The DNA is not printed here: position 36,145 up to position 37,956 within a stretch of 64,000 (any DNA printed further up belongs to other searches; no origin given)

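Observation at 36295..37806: Two KpsC/KpsS-like HP-motif GT-B paralogs as candidate nonulosonic-acid transferases; one is inverted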

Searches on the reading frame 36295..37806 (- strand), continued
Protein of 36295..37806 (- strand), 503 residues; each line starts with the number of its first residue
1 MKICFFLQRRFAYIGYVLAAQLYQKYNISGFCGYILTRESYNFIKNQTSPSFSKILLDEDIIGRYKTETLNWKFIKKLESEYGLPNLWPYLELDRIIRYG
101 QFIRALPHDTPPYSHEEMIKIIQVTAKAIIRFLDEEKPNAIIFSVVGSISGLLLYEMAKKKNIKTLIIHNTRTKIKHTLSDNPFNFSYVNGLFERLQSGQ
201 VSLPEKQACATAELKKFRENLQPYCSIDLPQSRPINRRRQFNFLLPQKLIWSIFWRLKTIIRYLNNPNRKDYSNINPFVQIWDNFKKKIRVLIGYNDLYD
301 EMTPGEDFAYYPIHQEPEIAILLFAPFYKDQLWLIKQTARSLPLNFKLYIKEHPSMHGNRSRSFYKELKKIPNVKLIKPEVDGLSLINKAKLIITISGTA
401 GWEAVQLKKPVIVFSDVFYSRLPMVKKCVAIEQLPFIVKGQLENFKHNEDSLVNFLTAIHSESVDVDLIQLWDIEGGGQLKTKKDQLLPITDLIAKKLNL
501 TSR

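Call 31: search_solved_structures(query=A1, max_evalue=1, show_alignments=5)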
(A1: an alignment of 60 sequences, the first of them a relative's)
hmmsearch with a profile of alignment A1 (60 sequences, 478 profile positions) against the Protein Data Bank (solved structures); distinct sequences matched with E-value up to 1: 12.
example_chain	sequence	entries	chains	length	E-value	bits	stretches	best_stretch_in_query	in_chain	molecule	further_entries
8fuw_A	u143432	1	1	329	9.5e-10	41.4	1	317-399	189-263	Capsule polysaccharide export protein KpsC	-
8fux_A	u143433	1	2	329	9.7e-10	41.4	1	317-399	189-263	Capsule polysaccharide export protein KpsC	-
6mgc_A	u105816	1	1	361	1.1e-09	41.2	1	317-399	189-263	Capsule polysaccharide export protein KpsC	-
6mgb_A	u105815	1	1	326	3e-09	39.8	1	317-398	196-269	Capsular polysaccharide export system protein KpsC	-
6mgd_A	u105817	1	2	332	2e-05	27.2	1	271-398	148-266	Capsular polysaccharide export system protein KpsC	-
8csd_A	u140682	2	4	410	0.013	17.9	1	352-398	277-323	N-acetyl glucosaminyl transferase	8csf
8csb_A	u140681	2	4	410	0.013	17.9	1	352-398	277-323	N-acetyl glucosaminyl transferase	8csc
5fa0_A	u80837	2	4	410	0.013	17.9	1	352-398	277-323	Putative N-acetyl glucosaminyl transferase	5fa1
8cse_A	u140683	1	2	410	0.013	17.9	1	352-398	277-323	N-acetyl glucosaminyl transferase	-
8s8b_A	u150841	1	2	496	0.05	16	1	41-120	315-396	Phenylalanyl-tRNA Synthetase alpha subunit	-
1rw2_A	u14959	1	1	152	0.13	14.6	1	402-476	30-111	ATP-dependent DNA helicase II, 80 kDa subunit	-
6zh6_B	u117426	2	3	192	0.22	13.8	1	402-476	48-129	X-ray repair cross-complementing protein 5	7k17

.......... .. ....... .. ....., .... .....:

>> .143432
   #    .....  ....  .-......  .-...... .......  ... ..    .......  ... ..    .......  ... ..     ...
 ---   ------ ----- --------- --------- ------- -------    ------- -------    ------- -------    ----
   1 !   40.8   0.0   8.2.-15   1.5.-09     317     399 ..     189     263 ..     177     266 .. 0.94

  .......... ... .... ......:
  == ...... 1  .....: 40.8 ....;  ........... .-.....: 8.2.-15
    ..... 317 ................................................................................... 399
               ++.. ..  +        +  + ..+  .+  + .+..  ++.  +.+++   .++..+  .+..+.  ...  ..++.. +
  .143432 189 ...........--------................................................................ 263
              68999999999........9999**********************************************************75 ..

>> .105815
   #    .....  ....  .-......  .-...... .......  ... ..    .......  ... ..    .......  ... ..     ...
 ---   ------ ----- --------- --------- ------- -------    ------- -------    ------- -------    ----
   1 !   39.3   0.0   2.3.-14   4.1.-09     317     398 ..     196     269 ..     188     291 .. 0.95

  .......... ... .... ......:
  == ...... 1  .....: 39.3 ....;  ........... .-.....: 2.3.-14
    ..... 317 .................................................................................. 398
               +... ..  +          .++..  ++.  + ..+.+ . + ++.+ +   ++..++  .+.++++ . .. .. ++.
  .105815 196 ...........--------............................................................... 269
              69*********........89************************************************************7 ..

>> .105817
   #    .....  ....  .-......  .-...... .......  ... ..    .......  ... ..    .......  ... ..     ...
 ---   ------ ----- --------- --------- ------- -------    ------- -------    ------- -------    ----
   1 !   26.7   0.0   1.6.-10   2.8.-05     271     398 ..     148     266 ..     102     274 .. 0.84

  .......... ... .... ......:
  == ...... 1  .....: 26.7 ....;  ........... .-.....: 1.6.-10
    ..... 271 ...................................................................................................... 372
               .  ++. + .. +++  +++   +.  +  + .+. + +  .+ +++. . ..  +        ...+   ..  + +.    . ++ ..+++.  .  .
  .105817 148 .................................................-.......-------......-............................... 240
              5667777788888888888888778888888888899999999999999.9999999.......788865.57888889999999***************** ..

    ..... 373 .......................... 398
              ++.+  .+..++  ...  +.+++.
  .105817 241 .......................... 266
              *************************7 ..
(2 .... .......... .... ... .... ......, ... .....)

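Call 36: find_related_loci(query=A2, collection=genome_contigs, flank=10000)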
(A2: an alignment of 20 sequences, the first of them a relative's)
Query A2 (503 aa) in genome_contigs; peptide patterns used: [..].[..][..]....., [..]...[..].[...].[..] (x = any residue, [..] = any of these).
293 stretches matched a pattern; 110 encode a relative of the query (tblastn E <= 1e-3); the best 80 are kept; 80 distinct loci.
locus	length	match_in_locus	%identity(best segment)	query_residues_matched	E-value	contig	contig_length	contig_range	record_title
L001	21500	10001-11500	70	1-500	0e+0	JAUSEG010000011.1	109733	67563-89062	MAG: bacterium isolate E14_maxbin.173 E14_k141_962385, whole genome shotgun sequence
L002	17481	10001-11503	68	1-502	0e+0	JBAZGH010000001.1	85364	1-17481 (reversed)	MAG: Patescibacteria group bacterium isolate SO_2017_LW3_40 NODE_542_length_85364_cov_1.427420_LW162_2017, whole genome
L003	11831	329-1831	60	1-501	0e+0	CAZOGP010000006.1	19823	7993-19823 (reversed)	MAG TPA_asm: uncultured Candidatus Saccharibacteria bacterium isolate binchicken_co387_482 genome assembly, contig: NODE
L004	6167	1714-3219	56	1-502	0e+0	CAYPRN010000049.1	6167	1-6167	MAG TPA_asm: uncultured Gammaproteobacteria bacterium isolate SRP178699_co2_510 genome assembly, contig: NODE_15114_leng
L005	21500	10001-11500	53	2-501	0e+0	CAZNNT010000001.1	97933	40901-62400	MAG TPA_asm: uncultured Candidatus Saccharibacteria bacterium isolate SRP090828_co3_7 genome assembly, contig: NODE_10_l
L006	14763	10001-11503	53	2-502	0e+0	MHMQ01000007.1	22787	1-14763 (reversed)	MAG: Candidatus Niyogibacteria bacterium RIFCSPLOWO2_01_FULL_45_48 rifcsplowo2_01_scaffold_12014, whole genome shotgun s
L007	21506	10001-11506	52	1-502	1e-179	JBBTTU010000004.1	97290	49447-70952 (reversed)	MAG: Patescibacteria group bacterium isolate H51-bin151_1 H51_bin151_1_000000000004, whole genome shotgun sequence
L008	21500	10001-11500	53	1-498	1e-178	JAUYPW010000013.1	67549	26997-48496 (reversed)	MAG: bacterium isolate C4_metabat.bin.59 C4_k141_643097, whole genome shotgun sequence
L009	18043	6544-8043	53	1-500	0e+0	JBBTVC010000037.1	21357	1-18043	MAG: Patescibacteria group bacterium isolate H14-bin026_1 H14_bin026_1_000000000037, whole genome shotgun sequence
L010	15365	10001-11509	50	1-503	2e-177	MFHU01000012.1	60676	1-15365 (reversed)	MAG: Candidatus Giovannonibacteria bacterium RIFCSPHIGHO2_12_FULL_44_22 rifcsphigho2_12_scaffold_481, whole genome shotg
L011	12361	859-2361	51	1-501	2e-176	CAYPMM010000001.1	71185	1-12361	MAG TPA_asm: uncultured Candidatus Saccharibacteria bacterium isolate binchicken_co38_445 genome assembly, contig: NODE_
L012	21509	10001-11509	51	1-503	2e-175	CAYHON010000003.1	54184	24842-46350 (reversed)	MAG TPA_asm: uncultured Candidatus Saccharibacteria bacterium isolate ERP119705_co14_178 genome assembly, contig: NODE_3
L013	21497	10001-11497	51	2-500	2e-172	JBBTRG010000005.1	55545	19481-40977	MAG: Patescibacteria group bacterium isolate H32-bin003 H32_bin003_000000000005, whole genome shotgun sequence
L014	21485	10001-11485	51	1-500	5e-171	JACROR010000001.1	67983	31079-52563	MAG: Candidatus Niyogibacteria bacterium isolate NC_groundwater_1966_Pr3_S-0.2um_45_3 scaffold_67748, whole genome shotg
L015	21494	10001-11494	50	1-500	4e-171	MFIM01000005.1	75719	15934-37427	MAG: Candidatus Giovannonibacteria bacterium RIFCSPLOWO2_02_FULL_45_28 rifcsplowo2_02_scaffold_144, whole genome shotgun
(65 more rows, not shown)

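Call 40: predict_structure(alignment_id=A1)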
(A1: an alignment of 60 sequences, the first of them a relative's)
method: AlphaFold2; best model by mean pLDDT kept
length: 503 residues; sequences in the alignment: 60
mean_pLDDT: 89.4   pTM: 0.89
mean pLDDT of the five models: 89.4, 89.1, 88.1, 87.8, 87.6
residues with pLDDT >= 90: 336; 70-90: 122; 50-70: 39; < 50: 6
segments of 3 or more residues with pLDDT < 50: 99-103
pLDDT, mean of each block of 10 residues (from residue 1): 92 92 95 94 92 95 92 90 65 57 51 81 94 98 89 93 95 92 92 97 97 95 82 87 91 92 92 85 89 93 95 78 77 96 97 88 94 96 94 93 96 93 95 97 97 98 89 65 85 97 89
secondary structure, 60 per line:
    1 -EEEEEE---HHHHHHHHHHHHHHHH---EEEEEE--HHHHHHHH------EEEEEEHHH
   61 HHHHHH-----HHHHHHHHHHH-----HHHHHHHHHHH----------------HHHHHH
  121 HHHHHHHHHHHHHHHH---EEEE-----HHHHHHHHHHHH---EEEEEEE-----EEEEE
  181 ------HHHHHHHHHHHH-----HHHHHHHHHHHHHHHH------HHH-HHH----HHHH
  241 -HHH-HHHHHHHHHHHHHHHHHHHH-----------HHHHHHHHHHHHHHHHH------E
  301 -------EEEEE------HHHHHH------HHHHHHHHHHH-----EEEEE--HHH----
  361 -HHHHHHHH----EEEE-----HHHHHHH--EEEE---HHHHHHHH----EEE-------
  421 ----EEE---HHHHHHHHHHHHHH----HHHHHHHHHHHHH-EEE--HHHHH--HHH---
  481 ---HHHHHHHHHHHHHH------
elements in order: E2-7 H11-26 E30-35 H38-45 E52-57 H58-66 H72-82 H88-98 H115-136 E140-143 H149-160 E164-170 E176-180 H187-198 H204-219 H237-240 H246-265 H277-293 E308-312 H319-324 H331-341 E347-351 H362-369 E374-377 H383-389 E392-395 H399-406 E411-413 E425-427 H431-444 H449-461 E463-465 H468-472 H484-497

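Call 45: fold_search(model_id=the predicted structure, library=pdb)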
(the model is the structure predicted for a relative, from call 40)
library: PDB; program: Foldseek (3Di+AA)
matches with E <= 10: 1293; with E <= 0.001: 146
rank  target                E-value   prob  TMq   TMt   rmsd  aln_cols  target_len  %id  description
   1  4nes                  3.6e-08  1.00  0.28  0.35  15.8       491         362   15  Crystal structure of Methanocaldococcus jannaschii UDP-GlcNAc 2-epimerase in complex with UDP-GlcNAc and UDP (released 2014-04-23)
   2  3dzc_A                3.8e-08  1.00  0.24  0.31  19.3       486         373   11  2.35 Angstrom resolution structure of WecB (VC0917), a UDP-N-acetylglucosamine 2-epimerase from Vibrio cholerae. (released 2008-08-12)
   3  1f6d_A                3.8e-08  1.00  0.24  0.30  18.0       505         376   15  THE STRUCTURE OF UDP-N-ACETYLGLUCOSAMINE 2-EPIMERASE FROM E. COLI. (released 2000-12-13)
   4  8sxy_A                4.3e-08  1.00  0.25  0.32  19.5       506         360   10  X-ray crystal structure of UDP- 2,3-diacetamido-2,3-dideoxy-glucuronic acid-2-epimerase from Thermus thermophilus stra (released 2023-09-13)
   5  6vlc_D                4.5e-08  1.00  0.24  0.31  18.5       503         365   13  Crystal structure of UDP-GlcNAc 2-epimerase from Neisseria meningitidis bound to UDP-GlcNAc (released 2020-11-11)
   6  9cm8_B                4.7e-08  1.00  0.25  0.30  17.6       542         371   10  UDP-GlcNAc 2-epimerase MnaA of Paenibacillus alvei (released 2024-10-02)
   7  8syd_B                5.0e-08  1.00  0.27  0.34  14.3       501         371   10  X-ray crystal structure of UDP-2,3-diacetamido-2,3-dideoxy-glucuronic acid-2-epimerase from Thermus thermophilus strai (released 2023-09-13)
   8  8syb_B                1.1e-07  1.00  0.25  0.32  18.2       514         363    9  X-ray crystal structure of UDP-2,3-diacetamido-2,3-dideoxy-glucuronic acid-2-epimerase from Thermus thermophilus strai (released 2023-09-13)
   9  6mgb                  1.3e-07  1.00  0.38  0.56   7.2       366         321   14  Thermosulfurimonas dismutans KpsC, beta Kdo 2,4 transferase (released 2019-03-27)
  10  4neq                  1.3e-07  1.00  0.26  0.33  14.8       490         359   14  The structure of UDP-GlcNAc 2-epimerase from Methanocaldococcus jannaschii (released 2014-04-23)
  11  8ahe_A                1.3e-07  1.00  0.23  0.30  18.9       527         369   11  PAC-FragmentDEL: Photoactivated covalent capture of DNA encoded fragments for hit discovery (released 2022-09-14)
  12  1f6d_C                1.5e-07  1.00  0.27  0.33  15.5       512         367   12  THE STRUCTURE OF UDP-N-ACETYLGLUCOSAMINE 2-EPIMERASE FROM E. COLI. (released 2000-12-13)
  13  6vlb_B                1.9e-07  1.00  0.25  0.30  18.1       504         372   13  Crystal structure of ligand-free UDP-GlcNAc 2-epimerase from Neisseria meningitidis (released 2020-11-11)
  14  8sxv_B                2.0e-07  1.00  0.23  0.29  16.6       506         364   12  X-ray crystal structure of UDP- 2,3-diacetamido-2,3-dideoxy-glucuronic acid-2-epimerase from Thermus thermophilus stra (released 2023-09-13)
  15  5xvs_B                2.1e-07  1.00  0.25  0.32  17.1       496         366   11  Crystal structure of UDP-GlcNAc 2-epimerase NeuC complexed with UDP (released 2018-04-11)
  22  6mgd_B                4.2e-07  1.00  0.36  0.58   7.7       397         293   11  Thermosulfurimonas dismutans KpsC, beta Kdo 2,7 transferase (released 2019-03-27)
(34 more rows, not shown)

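Call 62: find_encoding_contigs(protein=P0001, flank=1000, max_places=2)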
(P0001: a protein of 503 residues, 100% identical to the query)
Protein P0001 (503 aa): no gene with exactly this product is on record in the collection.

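Call 73: search_protein_representatives(alignment_id=A1)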
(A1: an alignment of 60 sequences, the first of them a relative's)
Query: 60 sequences, 478 profile positions. Proteins with E-value up to 0.001 (for the whole library): 12074; up to 1e-10: 8849; up to 1e-30: 4611. The best 150 are listed.
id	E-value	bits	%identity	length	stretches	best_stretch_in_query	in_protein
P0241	2.5e-172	590.8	-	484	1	1-475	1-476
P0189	9.6e-169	579.0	-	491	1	1-474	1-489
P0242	4.1e-164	563.7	-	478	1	1-476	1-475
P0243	8.2e-161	552.8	-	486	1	1-476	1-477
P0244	2.2e-160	551.4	-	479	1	1-474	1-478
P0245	5.4e-160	550.1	-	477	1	1-473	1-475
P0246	6.5e-160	549.9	-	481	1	1-475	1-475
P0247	5.9e-157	540.1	-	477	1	1-473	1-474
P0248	5.3e-156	537.0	-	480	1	1-474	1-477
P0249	6.7e-156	536.6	-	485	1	1-475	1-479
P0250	1.5e-155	535.5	-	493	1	1-475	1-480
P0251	1.1e-153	529.4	-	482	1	1-475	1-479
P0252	9.8e-152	522.9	-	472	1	1-474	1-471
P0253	3.1e-151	521.3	-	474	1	1-473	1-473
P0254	5.1e-151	520.5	-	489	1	1-474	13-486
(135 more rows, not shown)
